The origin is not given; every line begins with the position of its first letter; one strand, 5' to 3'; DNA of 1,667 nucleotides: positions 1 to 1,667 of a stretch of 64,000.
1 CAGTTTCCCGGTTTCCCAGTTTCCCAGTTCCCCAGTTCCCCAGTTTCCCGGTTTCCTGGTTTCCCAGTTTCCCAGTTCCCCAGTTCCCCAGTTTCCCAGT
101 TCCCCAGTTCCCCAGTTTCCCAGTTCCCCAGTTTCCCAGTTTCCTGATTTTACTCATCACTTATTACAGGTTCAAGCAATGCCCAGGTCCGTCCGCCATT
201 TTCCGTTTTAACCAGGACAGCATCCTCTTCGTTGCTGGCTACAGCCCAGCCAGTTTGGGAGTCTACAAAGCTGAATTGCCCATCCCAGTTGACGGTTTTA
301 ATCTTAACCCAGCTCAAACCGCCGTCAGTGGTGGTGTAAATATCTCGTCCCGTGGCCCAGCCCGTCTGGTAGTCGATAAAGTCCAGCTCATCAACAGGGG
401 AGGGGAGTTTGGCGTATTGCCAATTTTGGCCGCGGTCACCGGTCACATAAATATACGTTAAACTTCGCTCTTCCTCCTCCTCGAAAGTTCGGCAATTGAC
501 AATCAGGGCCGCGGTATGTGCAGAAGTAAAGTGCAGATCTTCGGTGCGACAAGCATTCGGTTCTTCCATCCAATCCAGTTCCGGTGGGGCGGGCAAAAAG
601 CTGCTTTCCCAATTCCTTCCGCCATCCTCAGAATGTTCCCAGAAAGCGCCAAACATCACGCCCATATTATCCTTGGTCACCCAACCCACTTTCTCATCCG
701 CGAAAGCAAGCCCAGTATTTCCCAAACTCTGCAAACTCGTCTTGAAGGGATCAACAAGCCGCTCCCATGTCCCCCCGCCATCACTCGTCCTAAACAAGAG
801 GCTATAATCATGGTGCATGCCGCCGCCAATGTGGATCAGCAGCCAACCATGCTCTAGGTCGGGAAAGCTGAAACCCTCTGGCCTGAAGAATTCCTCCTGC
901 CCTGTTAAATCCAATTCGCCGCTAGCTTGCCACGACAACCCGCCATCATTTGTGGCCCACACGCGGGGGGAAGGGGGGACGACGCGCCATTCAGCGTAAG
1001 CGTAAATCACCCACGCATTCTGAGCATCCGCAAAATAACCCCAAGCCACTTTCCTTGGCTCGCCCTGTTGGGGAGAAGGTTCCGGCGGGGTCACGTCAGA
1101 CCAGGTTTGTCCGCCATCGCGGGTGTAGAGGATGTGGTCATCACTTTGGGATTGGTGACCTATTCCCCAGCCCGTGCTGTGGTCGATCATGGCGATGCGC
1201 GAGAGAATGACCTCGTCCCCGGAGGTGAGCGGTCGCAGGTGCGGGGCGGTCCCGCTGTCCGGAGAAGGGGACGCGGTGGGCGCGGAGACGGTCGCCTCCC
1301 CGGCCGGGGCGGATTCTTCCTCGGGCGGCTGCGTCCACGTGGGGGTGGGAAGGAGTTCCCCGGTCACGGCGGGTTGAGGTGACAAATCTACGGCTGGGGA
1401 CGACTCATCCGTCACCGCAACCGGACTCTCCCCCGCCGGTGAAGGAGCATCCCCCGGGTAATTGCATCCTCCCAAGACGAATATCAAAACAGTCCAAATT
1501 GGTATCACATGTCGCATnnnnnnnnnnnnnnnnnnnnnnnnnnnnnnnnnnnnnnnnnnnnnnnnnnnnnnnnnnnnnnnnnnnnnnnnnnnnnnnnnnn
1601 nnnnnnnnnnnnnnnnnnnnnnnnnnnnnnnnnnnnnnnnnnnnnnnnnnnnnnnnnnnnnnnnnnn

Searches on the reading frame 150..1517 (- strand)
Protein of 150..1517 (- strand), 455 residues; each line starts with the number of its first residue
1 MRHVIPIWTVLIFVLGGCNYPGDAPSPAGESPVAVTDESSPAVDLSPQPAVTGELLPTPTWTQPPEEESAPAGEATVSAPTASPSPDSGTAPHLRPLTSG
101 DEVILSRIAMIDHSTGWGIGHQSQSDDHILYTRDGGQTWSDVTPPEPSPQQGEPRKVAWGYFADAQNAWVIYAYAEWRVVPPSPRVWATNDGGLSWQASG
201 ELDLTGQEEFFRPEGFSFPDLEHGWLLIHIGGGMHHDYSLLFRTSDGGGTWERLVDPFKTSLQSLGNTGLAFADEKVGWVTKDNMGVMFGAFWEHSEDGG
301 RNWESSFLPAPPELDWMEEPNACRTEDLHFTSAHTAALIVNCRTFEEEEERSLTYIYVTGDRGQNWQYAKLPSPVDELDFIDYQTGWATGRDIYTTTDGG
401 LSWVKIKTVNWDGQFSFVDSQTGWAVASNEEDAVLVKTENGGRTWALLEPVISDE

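Call 7: search_protein_families(library=pfam, proteins=[window:150-1517:-], max_evalue=1)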
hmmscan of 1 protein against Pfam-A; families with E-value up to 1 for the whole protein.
window:150-1517:- (455 aa): 5 families
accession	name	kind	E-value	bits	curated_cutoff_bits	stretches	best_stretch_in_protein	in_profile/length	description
PF15902.12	Sortilin-Vps10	-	1.8e-13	50.5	33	3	241-368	3-111/446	Sortilin, neurotensin receptor 3,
PF02012.26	BNR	-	1.1e-09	37.3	27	1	131-140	2-11/12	BNR/Asp-box repeat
PF13088.12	BNR_2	-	1.1e-06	28.6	31.4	1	225-376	65-211/277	BNR repeat-like domain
PF03174.19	CHB_HEX_C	-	0.32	11.4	23.6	0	129-146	37-53/76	Chitobiase/beta-hexosaminidase C-terminal domain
PF15899.11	BNR_6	-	0.33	11.6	27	0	241-253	1-13/14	BNR-Asp box repeat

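Call 8: find_encoding_contigs(protein=window:150-1517:-, flank=10000, max_places=6)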
Protein window:150-1517:- (455 aa): no gene with exactly this product is on record in the collection.

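Call 10: find_homologous_proteins(query=window:150-1517:-, max_evalue=0.00001)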
Query window:150-1517:- (455 aa): 1314 proteins with E <= 0.00001 among 8000 candidates; the best 120 are listed.
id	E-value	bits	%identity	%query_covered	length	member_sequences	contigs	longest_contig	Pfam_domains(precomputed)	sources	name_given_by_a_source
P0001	0.0e+0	1071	100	100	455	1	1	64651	PF02012.27,PF15902.13,PF13088.13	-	-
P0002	2.0e-213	728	70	100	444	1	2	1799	PF14870.13,PF02012.27,PF15902.13,PF13088.13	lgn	-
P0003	1.8e-211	721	68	100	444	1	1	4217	PF14870.13,PF02012.27,PF15902.13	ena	-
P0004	3.1e-205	701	67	99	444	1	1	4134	PF14870.13,PF02012.27,PF15902.13,PF13088.13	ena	-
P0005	2.1e-203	695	68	100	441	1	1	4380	PF14870.13,PF02012.27,PF15902.13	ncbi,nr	ncbi:MAG: hypothetical protein U9O54_01310 [Chloroflexota bacterium]|nr:hypothetical protein [Chloro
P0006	5.1e-202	690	67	100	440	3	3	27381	PF14870.13,PF02012.27,PF15902.13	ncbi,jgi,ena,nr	ncbi:MAG: hypothetical protein B5M51_05110 [Anaerolinea sp. 4484_236]|nr:MAG: hypothetical protein B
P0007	2.7e-195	668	64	100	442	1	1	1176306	PF14870.13,PF02012.27,PF15902.13,PF13088.13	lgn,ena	-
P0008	8.3e-139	481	50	100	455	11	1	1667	PF14870.13,PF02012.27,PF15902.13,PF13088.13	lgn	-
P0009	6.9e-136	472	42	100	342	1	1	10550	PF14870.13,PF02012.27,PF15902.13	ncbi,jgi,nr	ncbi:MAG: hypothetical protein B6243_02105 [Anaerolineaceae bacterium 4572_5.2]|nr:MAG: hypothetical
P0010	2.7e-134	467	49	99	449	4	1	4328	PF02012.27,PF15902.13,PF13088.13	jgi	jgi:photosystem II stability/assembly factor-like uncharacterized protein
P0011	9.9e-132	458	49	98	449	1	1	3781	PF14870.13,PF02012.27,PF15902.13,PF13088.13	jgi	jgi:photosystem II stability/assembly factor-like uncharacterized protein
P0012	6.5e-131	455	52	87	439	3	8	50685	PF14870.13,PF02012.27,PF15902.13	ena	-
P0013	3.0e-129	450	48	99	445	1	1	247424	PF14870.13,PF02012.27,PF15902.13,PF13088.13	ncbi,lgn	-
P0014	3.5e-129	450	49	99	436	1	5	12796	PF02012.27,PF15902.13,PF13088.13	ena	-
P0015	5.4e-129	449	50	100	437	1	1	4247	PF25852.1,PF14870.13,PF02012.27,PF15902.13,PF13088.13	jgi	jgi:photosystem II stability/assembly factor-like uncharacterized protein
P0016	7.7e-129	449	40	76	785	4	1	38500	PF02012.27,PF15902.13,PF13088.13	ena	-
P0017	1.4e-128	448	50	88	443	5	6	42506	PF14870.13,PF02012.27,PF15902.13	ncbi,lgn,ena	-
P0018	4.9e-128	446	47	99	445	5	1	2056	PF14870.13,PF02012.27,PF15902.13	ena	-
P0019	5.5e-128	446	55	80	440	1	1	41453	PF14870.13,PF02012.27,PF15902.13,PF13088.13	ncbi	-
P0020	1.4e-127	444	47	99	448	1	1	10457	PF14870.13,PF02012.27,PF15902.13,PF13088.13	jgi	-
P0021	2.3e-127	444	46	100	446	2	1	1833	PF25852.1,PF14870.13,PF02012.27,PF15902.13,PF13088.13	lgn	-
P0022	7.0e-127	442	48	99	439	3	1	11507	PF14870.13,PF02012.27,PF15902.13,PF13088.13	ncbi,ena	-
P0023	2.1e-126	441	47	100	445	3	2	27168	PF14870.13,PF15902.13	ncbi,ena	-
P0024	2.3e-126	440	48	100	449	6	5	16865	PF14870.13,PF02012.27,PF15902.13,PF13088.13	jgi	-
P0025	3.9e-126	440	47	99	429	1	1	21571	PF14870.13,PF02012.27,PF15902.13,PF13088.13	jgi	jgi:photosystem II stability/assembly factor-like uncharacterized protein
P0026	6.1e-126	439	48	92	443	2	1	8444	PF14870.13,PF02012.27,PF15902.13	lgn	-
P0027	7.6e-126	439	47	99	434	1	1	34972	PF02012.27,PF15902.13,PF13088.13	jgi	jgi:photosystem II stability/assembly factor-like uncharacterized protein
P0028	2.3e-125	437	45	99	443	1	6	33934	PF14870.13,PF02012.27,PF15902.13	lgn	-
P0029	1.2e-124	435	47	99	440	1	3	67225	PF14870.13,PF02012.27,PF15902.13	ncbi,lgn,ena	-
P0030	1.8e-124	434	56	75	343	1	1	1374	PF14870.13,PF02012.27,PF15902.13,PF13088.13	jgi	jgi:photosystem II stability/assembly factor-like uncharacterized protein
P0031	5.3e-124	433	47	99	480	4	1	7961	PF14870.13,PF02012.27,PF15902.13,PF13088.13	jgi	jgi:photosystem II stability/assembly factor-like uncharacterized protein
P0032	5.6e-124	433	48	99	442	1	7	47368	PF14870.13,PF02012.27,PF15902.13,PF13088.13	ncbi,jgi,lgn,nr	ncbi:MAG: hypothetical protein FJ010_05280 [Chloroflexi bacterium]|nr:hypothetical protein [Chlorofl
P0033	5.0e-123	429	50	88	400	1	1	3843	PF14870.13,PF02012.27,PF15902.13,PF13088.13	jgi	jgi:photosystem II stability/assembly factor-like uncharacterized protein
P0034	5.5e-123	429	38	78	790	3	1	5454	PF25852.1,PF14870.13,PF02012.27,PF15902.13,PF13088.13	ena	-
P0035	5.9e-123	429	48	98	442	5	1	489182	PF25852.1,PF14870.13,PF02012.27,PF15902.13,PF13088.13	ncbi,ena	-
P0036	2.3e-121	424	46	100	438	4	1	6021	PF14870.13,PF02012.27,PF15902.13,PF13088.13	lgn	-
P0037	6.7e-121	422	53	79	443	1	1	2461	PF25852.1,PF14870.13,PF02012.27,PF15902.13,PF13088.13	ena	-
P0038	7.2e-121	422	46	99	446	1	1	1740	PF14870.13,PF02012.27,PF15902.13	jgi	-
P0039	2.3e-120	421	52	79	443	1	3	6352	PF02012.27,PF15902.13,PF13088.13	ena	-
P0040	2.7e-120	420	45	99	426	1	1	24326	PF14870.13,PF02012.27,PF15902.13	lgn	-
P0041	3.5e-120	420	49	89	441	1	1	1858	PF25852.1,PF14870.13,PF02012.27,PF15902.13,PF13088.13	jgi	jgi:photosystem II stability/assembly factor-like uncharacterized protein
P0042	4.6e-120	420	49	84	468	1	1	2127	PF14870.13,PF02012.27,PF15902.13,PF13088.13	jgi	jgi:photosystem II stability/assembly factor-like uncharacterized protein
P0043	6.1e-120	419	45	98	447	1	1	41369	PF14870.13,PF15902.13,PF13088.13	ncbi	-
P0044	1.7e-119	418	51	79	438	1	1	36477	PF14870.13,PF15902.13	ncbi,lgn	-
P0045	4.8e-119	416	54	75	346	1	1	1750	PF14870.13,PF02012.27,PF15902.13,PF13088.13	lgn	-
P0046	9.4e-119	415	47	96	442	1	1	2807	PF25852.1,PF14870.13,PF02012.27,PF15902.13,PF13088.13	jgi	-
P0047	1.5e-118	415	51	79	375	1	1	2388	PF25852.1,PF14870.13,PF02012.27,PF15902.13,PF13088.13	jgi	jgi:photosystem II stability/assembly factor-like uncharacterized protein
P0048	2.9e-118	414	45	99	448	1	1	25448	PF14870.13,PF02012.27,PF15902.13,PF13088.13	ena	-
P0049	5.5e-118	413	52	78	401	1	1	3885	PF14870.13,PF02012.27,PF15902.13,PF13088.13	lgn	-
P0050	5.0e-117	410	46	99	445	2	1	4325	PF14870.13,PF15902.13,PF13088.13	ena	-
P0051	5.6e-117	409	45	96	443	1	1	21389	PF14870.13,PF02012.27,PF15902.13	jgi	jgi:photosystem II stability/assembly factor-like uncharacterized protein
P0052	1.0e-115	405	53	75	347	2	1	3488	PF14870.13,PF02012.27,PF15902.13,PF13088.13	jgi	jgi:photosystem II stability/assembly factor-like uncharacterized protein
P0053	2.1e-115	404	51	81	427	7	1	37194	PF14870.13,PF02012.27,PF15902.13,PF13088.13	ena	-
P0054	5.1e-115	403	44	100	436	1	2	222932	PF14870.13,PF02012.27,PF15902.13,PF13088.13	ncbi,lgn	-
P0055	1.5e-113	398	44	100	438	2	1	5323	PF14870.13,PF15902.13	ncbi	-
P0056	5.3e-113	396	42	99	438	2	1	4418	PF02012.27,PF15902.13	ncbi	-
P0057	1.2e-112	395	48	82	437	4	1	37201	PF14870.13,PF15902.13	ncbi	-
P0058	4.3e-112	393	45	98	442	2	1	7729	PF14870.13,PF15902.13,PF13088.13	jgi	-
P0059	1.3e-110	388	49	78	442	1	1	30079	PF14870.13,PF15902.13,PF13088.13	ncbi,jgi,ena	-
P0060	7.8e-105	369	49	77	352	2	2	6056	PF14870.13,PF15902.13,PF13088.13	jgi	jgi:photosystem II stability/assembly factor-like uncharacterized protein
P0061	2.3e-102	361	46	76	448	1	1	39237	PF14870.13,PF02012.27,PF15902.13,PF13088.13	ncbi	-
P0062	6.3e-102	360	53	69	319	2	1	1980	PF25852.1,PF14870.13,PF02012.27,PF15902.13,PF13088.13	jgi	-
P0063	4.3e-99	350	41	99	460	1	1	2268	PF14870.13,PF02012.27,PF15902.13,PF13088.13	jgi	jgi:photosystem II stability/assembly factor-like uncharacterized protein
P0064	6.4e-99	350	45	93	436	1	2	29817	PF02012.27,PF15902.13,PF13088.13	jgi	jgi:photosystem II stability/assembly factor-like uncharacterized protein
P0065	7.0e-99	350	46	80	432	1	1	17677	PF25852.1,PF14870.13,PF02012.27,PF15902.13,PF13088.13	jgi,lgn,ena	-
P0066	1.4e-98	349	41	97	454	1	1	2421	PF14870.13,PF02012.27,PF15902.13,PF13088.13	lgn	-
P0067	2.5e-98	348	45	80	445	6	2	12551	PF14870.13,PF02012.27,PF15902.13,PF13088.13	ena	-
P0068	3.2e-98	348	42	98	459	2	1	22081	PF14870.13,PF02012.27,PF15902.13,PF13088.13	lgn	-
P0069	2.2e-97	345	42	98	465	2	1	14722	PF14870.13,PF02012.27,PF15902.13,PF13088.13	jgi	jgi:photosystem II stability/assembly factor-like uncharacterized protein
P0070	2.7e-97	345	41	99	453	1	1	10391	PF14870.13,PF15902.13,PF13088.13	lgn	-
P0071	1.8e-96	342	57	59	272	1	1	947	PF14870.13,PF02012.27,PF15902.13,PF13088.13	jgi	jgi:photosystem II stability/assembly factor-like uncharacterized protein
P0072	3.0e-96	341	44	78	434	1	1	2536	PF14870.13,PF02012.27,PF15902.13,PF13088.13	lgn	-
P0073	1.6e-95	339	39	100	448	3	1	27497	PF14870.13,PF02012.27,PF15902.13,PF13088.13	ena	-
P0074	5.3e-95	337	44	79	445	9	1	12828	PF14870.13,PF15902.13,PF13088.13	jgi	jgi:photosystem II stability/assembly factor-like uncharacterized protein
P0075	1.8e-94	335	43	93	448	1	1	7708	PF14870.13,PF02012.27,PF15902.13,PF13088.13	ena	-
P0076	3.8e-94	334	38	98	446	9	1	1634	PF15902.13,PF13088.13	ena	-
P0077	5.4e-94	334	40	96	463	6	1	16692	PF14870.13,PF02012.27,PF15902.13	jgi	jgi:photosystem II stability/assembly factor-like uncharacterized protein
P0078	6.6e-94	333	44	85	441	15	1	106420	PF14870.13,PF15902.13,PF13088.13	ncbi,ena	-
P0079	1.8e-93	332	46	80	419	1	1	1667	PF14870.13,PF02012.27,PF15902.13,PF13088.13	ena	-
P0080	3.4e-93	331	43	89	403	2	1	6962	PF14870.13,PF02012.27,PF15902.13,PF13088.13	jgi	jgi:rubredoxin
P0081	4.9e-93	330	40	98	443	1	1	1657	PF14870.13,PF02012.27,PF15902.13,PF13088.13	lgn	-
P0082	1.4e-92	329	45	80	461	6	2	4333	PF14870.13,PF02012.27,PF15902.13,PF13088.13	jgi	jgi:photosystem II stability/assembly factor-like uncharacterized protein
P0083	1.5e-92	329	39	99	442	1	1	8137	PF14870.13,PF02012.27,PF15902.13,PF13088.13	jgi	jgi:photosystem II stability/assembly factor-like uncharacterized protein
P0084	2.4e-92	328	34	77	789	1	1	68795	PF14870.13,PF02012.27,PF15902.13,PF13088.13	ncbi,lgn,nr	ncbi:MAG: hypothetical protein JXA97_03330 [Anaerolineales bacterium]|nr:hypothetical protein [Anaer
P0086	1.6e-91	326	45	84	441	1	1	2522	PF14870.13,PF15902.13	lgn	-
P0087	1.7e-91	325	40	98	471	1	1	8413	PF14870.13,PF02012.27,PF15902.13,PF13088.13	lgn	-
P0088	3.8e-91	324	44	78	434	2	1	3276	PF14870.13,PF02012.27,PF15902.13,PF13088.13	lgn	-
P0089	8.8e-91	323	42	87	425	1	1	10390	PF14870.13,PF02012.27,PF15902.13,PF13088.13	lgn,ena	-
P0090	3.5e-90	321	44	79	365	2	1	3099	PF14870.13,PF02012.27,PF15902.13,PF13088.13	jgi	jgi:photosystem II stability/assembly factor-like uncharacterized protein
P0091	4.6e-90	321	42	83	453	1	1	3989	PF14870.13,PF02012.27,PF15902.13,PF13088.13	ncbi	ncbi:MAG: WD40/YVTN/BNR-like repeat-containing protein [Anaerolineales bacterium]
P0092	1.7e-89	319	46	76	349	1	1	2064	PF14870.13,PF02012.27,PF15902.13,PF13088.13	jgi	jgi:photosystem II stability/assembly factor-like uncharacterized protein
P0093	1.1e-88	316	41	86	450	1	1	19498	PF02012.27,PF15902.13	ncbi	-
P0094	6.3e-88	314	46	76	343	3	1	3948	PF14870.13,PF02012.27,PF15902.13,PF13088.13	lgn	-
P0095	2.3e-87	312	42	82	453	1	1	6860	PF14870.13,PF02012.27,PF15902.13,PF13088.13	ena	-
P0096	2.4e-87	312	41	80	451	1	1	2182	PF14870.13,PF15902.13,PF13088.13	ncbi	-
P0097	1.1e-86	310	40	94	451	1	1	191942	PF14870.13,PF02012.27,PF15902.13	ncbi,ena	-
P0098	1.9e-86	309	40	80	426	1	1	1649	PF14870.13,PF02012.27,PF15902.13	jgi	jgi:photosystem II stability/assembly factor-like uncharacterized protein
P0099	2.0e-86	309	42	86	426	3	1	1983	PF14870.13,PF02012.27,PF15902.13,PF13088.13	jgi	jgi:photosystem II stability/assembly factor-like uncharacterized protein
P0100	2.1e-86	309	41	96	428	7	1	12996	PF14870.13,PF02012.27,PF13088.13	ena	-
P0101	2.1e-86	309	45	75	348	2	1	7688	PF14870.13,PF02012.27,PF15902.13,PF13088.13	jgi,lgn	jgi:photosystem II stability/assembly factor-like uncharacterized protein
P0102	3.9e-86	308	41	79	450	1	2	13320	PF14870.13,PF02012.27,PF15902.13,PF13088.13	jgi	jgi:photosystem II stability/assembly factor-like uncharacterized protein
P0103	4.3e-86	308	38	96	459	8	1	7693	PF14870.13,PF02012.27,PF15902.13,PF13088.13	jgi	jgi:photosystem II stability/assembly factor-like uncharacterized protein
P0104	8.1e-86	307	42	87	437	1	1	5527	PF25852.1,PF14870.13,PF02012.27,PF15902.13,PF13088.13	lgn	-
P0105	1.5e-85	306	42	85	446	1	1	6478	PF14870.13,PF15902.13,PF13088.13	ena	-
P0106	2.0e-85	305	54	54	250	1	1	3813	PF02012.27,PF13088.13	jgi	jgi:photosystem II stability/assembly factor-like uncharacterized protein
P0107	2.4e-85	305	39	90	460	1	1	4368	PF14870.13,PF02012.27,PF15902.13,PF13088.13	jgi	jgi:photosystem II stability/assembly factor-like uncharacterized protein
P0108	2.8e-85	305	37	97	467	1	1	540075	PF14870.13,PF02012.27,PF15902.13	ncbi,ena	-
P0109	4.2e-85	304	41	84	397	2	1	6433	PF14870.13,PF02012.27,PF15902.13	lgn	-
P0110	5.0e-85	304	44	76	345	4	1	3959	PF14870.13,PF02012.27,PF15902.13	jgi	jgi:photosystem II stability/assembly factor-like uncharacterized protein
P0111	6.4e-85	304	38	100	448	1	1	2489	PF02012.27,PF15902.13,PF13088.13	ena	-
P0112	1.2e-84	303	45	76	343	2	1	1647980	PF14870.13,PF15902.13,PF13088.13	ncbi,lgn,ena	-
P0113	1.2e-84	303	42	81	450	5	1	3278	PF14870.13,PF02012.27,PF15902.13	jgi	jgi:photosystem II stability/assembly factor-like uncharacterized protein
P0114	1.4e-84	303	44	82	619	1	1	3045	PF14870.13,PF16158.12,PF02012.27,PF15902.13,PF13088.13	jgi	jgi:photosystem II stability/assembly factor-like uncharacterized protein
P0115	3.0e-84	301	39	99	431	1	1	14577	PF14870.13,PF02012.27,PF15902.13,PF13088.13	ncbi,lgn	-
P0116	3.2e-84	301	41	89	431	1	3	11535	PF25852.1,PF14870.13,PF02012.27,PF15902.13,PF13088.13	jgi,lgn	jgi:photosystem II stability/assembly factor-like uncharacterized protein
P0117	6.9e-84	300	39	100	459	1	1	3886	PF14870.13,PF15902.13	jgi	jgi:photosystem II stability/assembly factor-like uncharacterized protein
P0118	7.6e-84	300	45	75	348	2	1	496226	PF14870.13,PF02012.27,PF15902.13,PF13088.13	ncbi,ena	-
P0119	7.7e-84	300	39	99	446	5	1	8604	PF14870.13,PF15902.13,PF13088.13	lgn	-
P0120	7.7e-84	300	42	78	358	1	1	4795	PF14870.13,PF02012.27,PF15902.13,PF13088.13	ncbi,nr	ncbi:MAG: hypothetical protein OEV06_06465, partial [Anaerolineae bacterium]|nr:hypothetical protein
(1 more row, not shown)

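Call 12: find_encoding_contigs(protein=P0007, flank=10000, max_places=3)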
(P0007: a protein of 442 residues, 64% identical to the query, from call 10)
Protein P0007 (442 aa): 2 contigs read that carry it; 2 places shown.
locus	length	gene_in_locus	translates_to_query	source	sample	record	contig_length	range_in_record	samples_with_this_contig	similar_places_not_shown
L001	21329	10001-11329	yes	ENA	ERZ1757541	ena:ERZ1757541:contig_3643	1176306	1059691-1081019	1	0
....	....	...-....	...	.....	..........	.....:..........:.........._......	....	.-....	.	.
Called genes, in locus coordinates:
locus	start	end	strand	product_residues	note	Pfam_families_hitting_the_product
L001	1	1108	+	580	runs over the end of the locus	PF02518:HATPase_c, PF13589:HATPase_c_3, PF01119:DNA_mis_repair, PF08676:MutL_C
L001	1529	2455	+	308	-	PF14338:Mrr_N, PF04471:Mrr_cat, PF22722:NA-iREase1, PF13156:Mrr_cat_2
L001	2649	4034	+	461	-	-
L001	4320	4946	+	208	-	PF00719:Pyrophosphatase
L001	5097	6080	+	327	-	-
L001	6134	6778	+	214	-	PF02525:Flavodoxin_2, PF03358:FMN_red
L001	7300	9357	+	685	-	PF00009:GTP_EFTU, PF22042:EF-G_D2, PF03144:GTP_EFTU_D2 (weak), PF14492:EFG_III, PF03764:EFG_IV, PF00679:EFG_C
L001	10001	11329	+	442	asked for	PF13088:BNR_2 (faint), PF14870:PSII_BNR (faint), PF15902:Sortilin-Vps10 (faint), PF02012:BNR (faint)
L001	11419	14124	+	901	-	PF00133:tRNA-synt_1, PF09334:tRNA-synt_1g, PF13603:tRNA-synt_1_2, PF09334:tRNA-synt_1g, PF08264:Anticodon_1, PF10458:Val_tRNA-synt_C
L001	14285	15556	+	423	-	-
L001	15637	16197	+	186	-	-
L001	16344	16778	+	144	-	PF00581:Rhodanese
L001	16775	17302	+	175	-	PF02572:CobA_CobO_BtuR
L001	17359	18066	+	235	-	PF03591:AzlC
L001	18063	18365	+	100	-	PF05437:AzlD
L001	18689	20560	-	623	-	PF00939:Na_sulph_symp (weak), PF03600:CitMHS, PF02080:TrkA_C, PF00939:Na_sulph_symp, PF03600:CitMHS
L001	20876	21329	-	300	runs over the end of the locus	PF10882:bPH_5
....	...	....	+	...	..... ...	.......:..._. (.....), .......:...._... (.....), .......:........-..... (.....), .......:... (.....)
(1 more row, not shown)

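Call 13: find_encoding_contigs(protein=P0006, flank=10000, max_places=3)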
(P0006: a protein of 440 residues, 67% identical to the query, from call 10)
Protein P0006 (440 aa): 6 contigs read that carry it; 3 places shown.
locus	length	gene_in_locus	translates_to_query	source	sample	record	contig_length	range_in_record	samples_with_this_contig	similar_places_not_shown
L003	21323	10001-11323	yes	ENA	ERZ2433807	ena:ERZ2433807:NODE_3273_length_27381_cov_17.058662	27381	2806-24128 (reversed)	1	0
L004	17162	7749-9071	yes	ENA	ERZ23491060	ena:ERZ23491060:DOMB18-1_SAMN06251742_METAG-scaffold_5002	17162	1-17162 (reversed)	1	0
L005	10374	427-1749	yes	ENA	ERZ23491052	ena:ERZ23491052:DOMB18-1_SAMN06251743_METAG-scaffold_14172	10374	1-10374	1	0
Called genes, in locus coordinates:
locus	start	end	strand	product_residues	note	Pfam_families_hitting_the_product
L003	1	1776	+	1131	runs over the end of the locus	PF04851:ResIII (faint), PF13401:AAA_22 (weak), PF00176:SNF2-rel_dom, PF00271:Helicase_C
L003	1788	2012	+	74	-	PF02229:PC4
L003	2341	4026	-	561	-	PF00501:AMP-binding, PF13193:AMP-binding_C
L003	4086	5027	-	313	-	PF01745:IPT (faint), PF01715:IPPT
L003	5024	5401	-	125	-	PF02021:UPF0102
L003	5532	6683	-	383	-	PF13439:Glyco_transf_4, PF13579:Glyco_trans_4_4, PF00534:Glycos_transf_1, PF13524:Glyco_trans_1_2 (weak), PF13692:Glyco_trans_1_4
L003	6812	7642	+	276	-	PF18900:DUF5656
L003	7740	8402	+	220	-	PF02660:G3P_acyltransf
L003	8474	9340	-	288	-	PF00753:Lactamase_B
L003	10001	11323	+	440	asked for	PF14870:PSII_BNR (faint), PF15902:Sortilin-Vps10 (faint), PF02012:BNR (faint)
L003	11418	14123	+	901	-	PF00133:tRNA-synt_1, PF09334:tRNA-synt_1g (weak), PF13603:tRNA-synt_1_2 (weak), PF09334:tRNA-synt_1g (weak), PF08264:Anticodon_1, PF10458:Val_tRNA-synt_C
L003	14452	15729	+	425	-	-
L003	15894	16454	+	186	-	-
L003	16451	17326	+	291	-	PF03537:Glyco_hydro_114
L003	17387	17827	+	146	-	PF00581:Rhodanese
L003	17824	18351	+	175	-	PF02572:CobA_CobO_BtuR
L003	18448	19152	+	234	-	PF03591:AzlC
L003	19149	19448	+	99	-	PF05437:AzlD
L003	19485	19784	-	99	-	PF19587:DUF6094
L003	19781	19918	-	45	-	-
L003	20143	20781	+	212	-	-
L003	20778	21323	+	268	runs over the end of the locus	PF08843:AbiEii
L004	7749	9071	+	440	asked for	PF14870:PSII_BNR (faint), PF15902:Sortilin-Vps10 (faint), PF02012:BNR (faint)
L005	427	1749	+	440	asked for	PF14870:PSII_BNR (faint), PF15902:Sortilin-Vps10 (faint), PF02012:BNR (faint)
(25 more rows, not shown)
